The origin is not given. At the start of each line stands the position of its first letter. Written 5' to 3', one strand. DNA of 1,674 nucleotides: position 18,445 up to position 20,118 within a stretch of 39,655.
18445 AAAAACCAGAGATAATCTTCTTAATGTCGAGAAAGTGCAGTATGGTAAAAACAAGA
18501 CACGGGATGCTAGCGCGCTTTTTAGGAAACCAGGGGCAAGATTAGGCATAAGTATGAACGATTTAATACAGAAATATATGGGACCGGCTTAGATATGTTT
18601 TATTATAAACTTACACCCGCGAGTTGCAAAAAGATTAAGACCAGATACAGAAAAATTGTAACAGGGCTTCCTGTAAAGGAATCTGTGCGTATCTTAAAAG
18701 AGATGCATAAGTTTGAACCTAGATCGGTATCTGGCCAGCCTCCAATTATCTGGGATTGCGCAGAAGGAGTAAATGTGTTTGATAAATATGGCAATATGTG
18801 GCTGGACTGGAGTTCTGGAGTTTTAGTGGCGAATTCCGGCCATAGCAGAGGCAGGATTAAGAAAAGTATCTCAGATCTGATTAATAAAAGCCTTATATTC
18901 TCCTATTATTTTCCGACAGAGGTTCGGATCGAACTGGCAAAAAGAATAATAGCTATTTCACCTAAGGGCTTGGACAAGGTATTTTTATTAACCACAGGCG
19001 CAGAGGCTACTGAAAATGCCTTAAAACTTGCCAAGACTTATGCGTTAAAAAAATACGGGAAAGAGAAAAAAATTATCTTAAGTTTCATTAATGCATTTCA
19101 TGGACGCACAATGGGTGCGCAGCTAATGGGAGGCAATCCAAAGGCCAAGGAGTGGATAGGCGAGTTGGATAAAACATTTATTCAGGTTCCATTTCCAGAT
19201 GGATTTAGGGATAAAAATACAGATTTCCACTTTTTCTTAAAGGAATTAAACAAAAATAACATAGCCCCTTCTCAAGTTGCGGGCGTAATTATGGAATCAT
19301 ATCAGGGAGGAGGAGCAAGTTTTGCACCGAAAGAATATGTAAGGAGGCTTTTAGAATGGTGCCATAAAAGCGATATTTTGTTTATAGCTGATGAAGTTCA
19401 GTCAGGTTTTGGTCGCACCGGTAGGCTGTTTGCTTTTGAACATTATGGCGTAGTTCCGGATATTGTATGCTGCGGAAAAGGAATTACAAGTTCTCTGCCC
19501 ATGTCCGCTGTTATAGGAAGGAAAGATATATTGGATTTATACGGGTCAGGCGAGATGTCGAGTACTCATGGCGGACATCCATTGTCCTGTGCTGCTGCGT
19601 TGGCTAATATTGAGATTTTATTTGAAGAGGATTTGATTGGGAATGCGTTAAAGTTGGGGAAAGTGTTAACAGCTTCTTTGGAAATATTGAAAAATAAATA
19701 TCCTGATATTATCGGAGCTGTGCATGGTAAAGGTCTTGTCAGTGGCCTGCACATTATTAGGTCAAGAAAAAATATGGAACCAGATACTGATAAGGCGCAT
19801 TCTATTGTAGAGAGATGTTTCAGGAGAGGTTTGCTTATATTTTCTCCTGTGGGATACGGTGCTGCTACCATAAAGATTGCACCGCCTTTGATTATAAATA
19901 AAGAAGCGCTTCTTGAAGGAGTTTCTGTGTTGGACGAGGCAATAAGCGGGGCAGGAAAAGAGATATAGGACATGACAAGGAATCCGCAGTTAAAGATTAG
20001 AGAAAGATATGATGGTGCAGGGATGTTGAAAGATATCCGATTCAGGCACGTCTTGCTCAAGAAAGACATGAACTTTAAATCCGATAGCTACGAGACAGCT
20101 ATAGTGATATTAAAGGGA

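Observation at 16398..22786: Tightly coupled ATP-grasp / formyltransferase / omega-aminotransferase / IolB-like / GH57-like block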

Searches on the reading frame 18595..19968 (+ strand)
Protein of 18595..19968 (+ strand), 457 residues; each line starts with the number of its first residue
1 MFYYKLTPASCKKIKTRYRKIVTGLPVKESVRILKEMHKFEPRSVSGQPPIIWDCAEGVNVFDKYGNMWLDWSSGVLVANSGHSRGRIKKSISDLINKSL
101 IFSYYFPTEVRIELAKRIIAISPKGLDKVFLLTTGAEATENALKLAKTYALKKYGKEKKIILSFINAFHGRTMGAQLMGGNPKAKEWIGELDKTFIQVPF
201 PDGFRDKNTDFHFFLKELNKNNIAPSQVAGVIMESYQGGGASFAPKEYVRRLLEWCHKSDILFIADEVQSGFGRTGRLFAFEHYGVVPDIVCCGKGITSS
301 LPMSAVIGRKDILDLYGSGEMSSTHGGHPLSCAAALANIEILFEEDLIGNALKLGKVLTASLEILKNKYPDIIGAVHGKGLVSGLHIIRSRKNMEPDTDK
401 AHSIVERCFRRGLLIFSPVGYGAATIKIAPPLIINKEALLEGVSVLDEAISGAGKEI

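Call 5: search_protein_families(library=pfam, proteins=[window:18595-19968:+], max_evalue=0.01)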
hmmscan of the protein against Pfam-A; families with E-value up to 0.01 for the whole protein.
window:18595-19968:+ (457 aa): 1 family
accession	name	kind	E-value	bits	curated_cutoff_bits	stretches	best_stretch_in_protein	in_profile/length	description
PF00202.27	Aminotran_3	-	2e-89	300.5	30.5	1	49-450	9-403/403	Aminotransferase class-III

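Call 8: search_protein_families(library=ncbifam, proteins=[window:18595-19968:+], max_evalue=0.001)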
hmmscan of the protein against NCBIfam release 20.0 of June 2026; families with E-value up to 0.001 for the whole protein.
window:18595-19968:+ (457 aa): 69 families (the best 25 are shown)
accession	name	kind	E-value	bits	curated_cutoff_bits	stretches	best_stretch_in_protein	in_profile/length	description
NF004426.0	PRK05769.1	equivalog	2.1e-95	320.1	552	1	18-451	5-438/441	acetyl ornithine aminotransferase family protein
NF005993.0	PRK08117.1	subfamily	5e-93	312.1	574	1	39-452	15-429/433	aspartate aminotransferase family protein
NF005376.0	PRK06918.1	equivalog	3.9e-83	279.3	676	1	17-451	4-442/451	4-aminobutyrate--2-oxoglutarate transaminase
NF006228.0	PRK08360.1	equivalog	1.1e-82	278.1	608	1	50-451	24-425/443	aspartate aminotransferase family protein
TIGR00700.1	GABAtrnsam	equivalog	3.9e-80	269.5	506.65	1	39-450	5-418/420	4-aminobutyrate--2-oxoglutarate transaminase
TIGR00707.1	argD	subfamily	6.8e-80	268.7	410.05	1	48-450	8-380/381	acetylornithine/succinylornithine family transaminase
NF004714.0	PRK06058.1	subfamily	2.8e-79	266.9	639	1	17-451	10-445/447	4-aminobutyrate--2-oxoglutarate transaminase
NF006368.0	PRK08593.1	equivalog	6.1e-75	252.5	570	1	50-451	27-430/448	aspartate aminotransferase family protein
NF005692.0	PRK07495.1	equivalog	8.1e-74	248.8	724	1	48-452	21-421/425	4-aminobutyrate--2-oxoglutarate transaminase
NF002325.0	PRK01278.1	subfamily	4.2e-73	246.3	372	1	54-451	18-387/395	acetylornithine transaminase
TIGR01885.1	Orn_aminotrans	equivalog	1.7e-71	241.1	378.4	1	50-450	20-401/402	ornithine--oxo-acid transaminase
NF002874.0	PRK03244.1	equivalog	8.7e-71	238.8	457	1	45-452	21-394/399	acetylornithine transaminase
NF005102.0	PRK06541.1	equivalog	2.1e-70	237.6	574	1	44-453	29-456/460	aspartate aminotransferase family protein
NF005375.0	PRK06917.1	equivalog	1.7e-68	231.4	535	1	50-451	16-437/448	aspartate aminotransferase family protein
NF006733.0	PRK09264.1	subfamily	7e-68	229.1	438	1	42-452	14-416/425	diaminobutyrate--2-oxoglutarate transaminase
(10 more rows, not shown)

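Call 41: search_solved_structures(query=window:18595-19968:+, max_evalue=1e-40)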
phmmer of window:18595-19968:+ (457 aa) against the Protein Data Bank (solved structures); distinct sequences matched with E-value up to 1e-40: 83 (the best 60 are shown).
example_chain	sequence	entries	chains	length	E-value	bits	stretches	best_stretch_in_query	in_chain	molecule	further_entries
7vno_A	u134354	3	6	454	1.6e-64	222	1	24-451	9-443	454aa long hypothetical 4-aminobutyrate aminotransferase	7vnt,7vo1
9wrf_A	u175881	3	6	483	3.8e-63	217.4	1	22-453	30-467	Broad substrate specificity amino-acid racemase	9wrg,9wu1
3oks_A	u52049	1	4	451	1.5e-59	205.6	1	17-453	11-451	4-aminobutyrate transaminase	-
4ffc_A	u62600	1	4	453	8.1e-59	203.2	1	17-451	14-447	4-aminobutyrate aminotransferase (GabT)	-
3q8n_A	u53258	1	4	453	1.5e-58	202.3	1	15-447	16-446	4-aminobutyrate transaminase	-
4atp_A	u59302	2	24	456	4.5e-58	200.7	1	43-451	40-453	4-AMINOBUTYRATE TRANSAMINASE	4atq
7jh3_A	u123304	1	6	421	2.9e-56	194.8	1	42-451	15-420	4-aminobutyrate aminotransferase PuuE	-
4ysn_A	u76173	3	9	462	4.1e-56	194.3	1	29-452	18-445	Putative 4-aminobutyrate aminotransferase | Isoleucine 2-epimerase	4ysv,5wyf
5wya_A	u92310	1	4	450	5.9e-56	193.7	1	31-452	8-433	Isoleucine 2-epimerase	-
5ll2_A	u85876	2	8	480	6.6e-56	193.6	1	31-452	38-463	Isoleucine 2-epimerase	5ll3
6j2v_A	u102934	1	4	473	8.8e-56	193.2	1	46-450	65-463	PLP-dependent aminotransferases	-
9wqz_A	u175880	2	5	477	1.2e-55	192.7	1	50-451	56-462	Alanine/serine racemase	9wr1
1szk_A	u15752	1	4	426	1.7e-55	192.2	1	35-450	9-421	4-aminobutyrate aminotransferase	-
5viu_A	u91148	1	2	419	1.8e-55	192.1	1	49-450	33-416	Acetylornithine aminotransferase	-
6wj8_A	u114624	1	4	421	3.1e-55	191.4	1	39-438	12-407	4-aminobutyrate aminotransferase PuuE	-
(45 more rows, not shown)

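Call 51: find_related_loci(query=window:18595-19968:+, collection=metagenome_contigs, flank=10000)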
Query window:18595-19968:+ (457 aa) in metagenome_contigs; peptide patterns used: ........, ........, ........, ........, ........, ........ (x = any residue, [..] = any of these).
259 stretches matched a pattern; 16 encode a relative of the query (tblastn E <= 1e-3); 16 distinct loci.
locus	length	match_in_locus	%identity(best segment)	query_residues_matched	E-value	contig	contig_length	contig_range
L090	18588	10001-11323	54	4-450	8e-159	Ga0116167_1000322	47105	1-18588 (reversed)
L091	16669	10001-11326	55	4-451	7e-159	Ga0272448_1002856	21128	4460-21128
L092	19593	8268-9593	55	4-451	8e-159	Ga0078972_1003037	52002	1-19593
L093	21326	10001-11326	55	4-451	7e-159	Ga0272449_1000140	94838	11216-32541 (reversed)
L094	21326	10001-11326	55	4-451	6e-159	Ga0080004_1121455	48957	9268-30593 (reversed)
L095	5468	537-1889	49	4-457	5e-160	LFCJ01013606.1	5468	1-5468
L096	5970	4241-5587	50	4-453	1e-152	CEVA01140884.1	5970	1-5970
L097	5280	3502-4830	52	4-451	2e-152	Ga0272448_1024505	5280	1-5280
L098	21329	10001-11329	51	4-451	3e-149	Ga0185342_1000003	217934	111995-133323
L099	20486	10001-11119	30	47-450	8e-48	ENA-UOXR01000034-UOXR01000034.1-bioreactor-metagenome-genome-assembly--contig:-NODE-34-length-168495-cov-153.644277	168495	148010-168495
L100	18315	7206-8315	31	51-448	6e-44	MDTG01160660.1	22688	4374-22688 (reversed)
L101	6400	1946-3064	29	51-451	3e-43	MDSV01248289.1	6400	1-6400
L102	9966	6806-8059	27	52-457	5e-35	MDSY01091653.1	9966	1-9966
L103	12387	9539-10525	30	52-384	3e-34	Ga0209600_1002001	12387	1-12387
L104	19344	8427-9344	26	128-439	2e-13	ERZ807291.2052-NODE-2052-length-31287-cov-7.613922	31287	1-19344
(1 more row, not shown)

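Call 54: search_protein_families(library=pfam, proteins=[L093:4194-6185:+, L093:6877-7353:+, L093:7350-7844:+, L093:7830-8564:-, L093:8542-9303:-, L093:9384-9935:+, L093:11337-12572:+, L093:12569-13633:+, L093:13894-14601:+, L093:16652-17863:+], max_evalue=0.001)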
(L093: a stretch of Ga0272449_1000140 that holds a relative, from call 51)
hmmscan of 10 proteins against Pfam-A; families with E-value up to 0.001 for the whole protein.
L093:4194-6185:+ (663 aa): 10 families
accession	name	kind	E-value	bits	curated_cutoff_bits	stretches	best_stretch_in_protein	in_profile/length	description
PF13087.12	AAA_12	-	3.4e-35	121.8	27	1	458-626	14-194/195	AAA domain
PF13086.12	AAA_11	-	9.1e-23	81.8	27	2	267-357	1-103/257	AAA domain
PF13245.12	AAA_19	-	1e-11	45.6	25.1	1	272-424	1-131/134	AAA domain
PF13604.12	AAA_30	-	1.5e-11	44.8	27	1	268-424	2-130/191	AAA domain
PF04851.21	ResIII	-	1.6e-07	31.8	22.5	1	267-394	3-134/164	Type III restriction enzyme, res subunit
PF01443.25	Viral_helicase1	-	2.8e-07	31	21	0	558-623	166-227/228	Viral superfamily 1 RNA helicase core domain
PF13538.12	UvrD_C_2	-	3.5e-06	27.2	27.4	1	576-623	6-52/52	UvrD-like helicase C-terminal domain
PF00580.27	UvrD-helicase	-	9.1e-06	26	23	0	268-335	1-70/271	UvrD/REP helicase N-terminal domain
PF00270.35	DEAD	-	0.00015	22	26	1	270-394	2-126/167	DEAD/DEAH box helicase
PF09848.15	SLFN-g3_helicase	-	0.00045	20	24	0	284-393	3-87/354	Schlafen group 3, DNA/RNA helicase domain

L093:6877-7353:+ (158 aa): 3 families
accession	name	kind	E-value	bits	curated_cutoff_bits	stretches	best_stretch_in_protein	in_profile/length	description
PF07719.23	TPR_2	-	5.5e-05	23.4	27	0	108-130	2-24/34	Tetratricopeptide repeat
PF00515.34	TPR_1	-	6.7e-05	23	27.8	0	38-50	12-24/34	Tetratricopeptide repeat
PF25062.1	ARM_TT21_N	-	9.3e-05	22.7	40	1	38-86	111-159/222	Tetratricopeptide repeat protein 21 N-terminal ARM repeat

L093:7350-7844:+ (164 aa): 0 families

L093:7830-8564:- (244 aa): 2 families
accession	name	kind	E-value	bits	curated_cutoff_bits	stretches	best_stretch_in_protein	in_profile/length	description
PF00149.33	Metallophos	-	6e-16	59.9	21.5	1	1-150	1-191/191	Calcineurin-like phosphoesterase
PF12850.12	Metallophos_2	-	4.3e-15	56.5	27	1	1-208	1-152/154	Calcineurin-like phosphoesterase superfamily domain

L093:8542-9303:- (253 aa): 6 families
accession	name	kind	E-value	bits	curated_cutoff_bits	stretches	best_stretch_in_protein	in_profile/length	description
PF00069.31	Pkinase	-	3.9e-46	158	31.7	1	17-216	1-198/263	Protein kinase domain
PF07714.23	PK_Tyr_Ser-Thr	-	3.6e-35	122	23.1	1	19-210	3-199/258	Protein tyrosine and serine/threonine kinase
PF03109.22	ABC1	-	1.2e-08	34.8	22.9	1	60-175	117-225/244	ABC1 atypical kinase-like domain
PF01163.29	RIO1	-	8.6e-06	25.9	22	1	62-162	54-149/187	RIO domain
PF01636.29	APH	-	1.9e-05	25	23.2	0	54-129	31-107/239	Phosphotransferase enzyme family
PF06293.20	Kdo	-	3.5e-05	23.8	21.3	1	92-162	93-167/207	Lipopolysaccharide kinase (Kdo/WaaP) family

L093:9384-9935:+ (183 aa): 1 family
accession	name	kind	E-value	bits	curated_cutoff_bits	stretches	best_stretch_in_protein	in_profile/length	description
PF02441.25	Flavoprotein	-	3e-33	115.2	22.7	1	7-177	1-159/162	Flavoprotein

L093:11337-12572:+ (411 aa): 2 families
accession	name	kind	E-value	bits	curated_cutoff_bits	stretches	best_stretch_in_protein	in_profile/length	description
PF01546.33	Peptidase_M20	-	1.2e-31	110.6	24.6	1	93-404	1-205/206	Peptidase family M20/M25/M40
PF07687.19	M20_dimer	-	2e-14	53.9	21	1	193-302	2-101/107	Peptidase dimerisation domain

L093:12569-13633:+ (354 aa): 3 families
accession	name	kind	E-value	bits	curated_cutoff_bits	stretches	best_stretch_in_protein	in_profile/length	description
PF01408.29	GFO_IDH_MocA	-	5.4e-26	92.1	24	1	2-123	1-120/120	Oxidoreductase family, NAD-binding Rossmann fold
PF22725.1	GFO_IDH_MocA_C3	-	2.1e-18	67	27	1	131-258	1-124/124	GFO/IDH/MocA C-terminal domain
PF02894.22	GFO_IDH_MocA_C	-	7.1e-12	46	22.9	1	135-272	1-142/218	Oxidoreductase family, C-terminal alpha/beta domain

L093:13894-14601:+ (235 aa): 2 families
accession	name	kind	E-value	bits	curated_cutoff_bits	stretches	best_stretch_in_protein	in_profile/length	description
PF01746.26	tRNA_m1G_MT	-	7.5e-62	209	27.3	1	22-217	2-195/195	tRNA (Guanine-1)-methyltransferase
PF14419.11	SPOUT_MTase_2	-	0.00022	21.1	28.4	1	66-150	81-168/173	AF2226-like SPOUT RNA Methylase fused to THUMP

L093:16652-17863:+ (403 aa): 6 families
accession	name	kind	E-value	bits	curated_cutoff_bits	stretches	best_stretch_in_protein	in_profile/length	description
PF00696.33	AA_kinase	-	6.9e-50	170.4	24.9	1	3-229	2-233/234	Amino acid kinase family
PF22468.2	ACT_9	-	8.5e-37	125.2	27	2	341-399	1-61/61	ACT domain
PF01842.31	ACT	-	5.7e-20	71.2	27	2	266-323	5-64/66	ACT domain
PF13840.12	ACT_7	-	2.1e-19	69.6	27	1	335-397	3-65/65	ACT domain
PF13291.12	ACT_4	-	5.8e-07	30.5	27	1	267-325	12-71/80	ACT domain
PF22629.2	ACT_AHAS_ss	-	0.00036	21.1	27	0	348-388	5-48/67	AHAS small subunit-like ACT domain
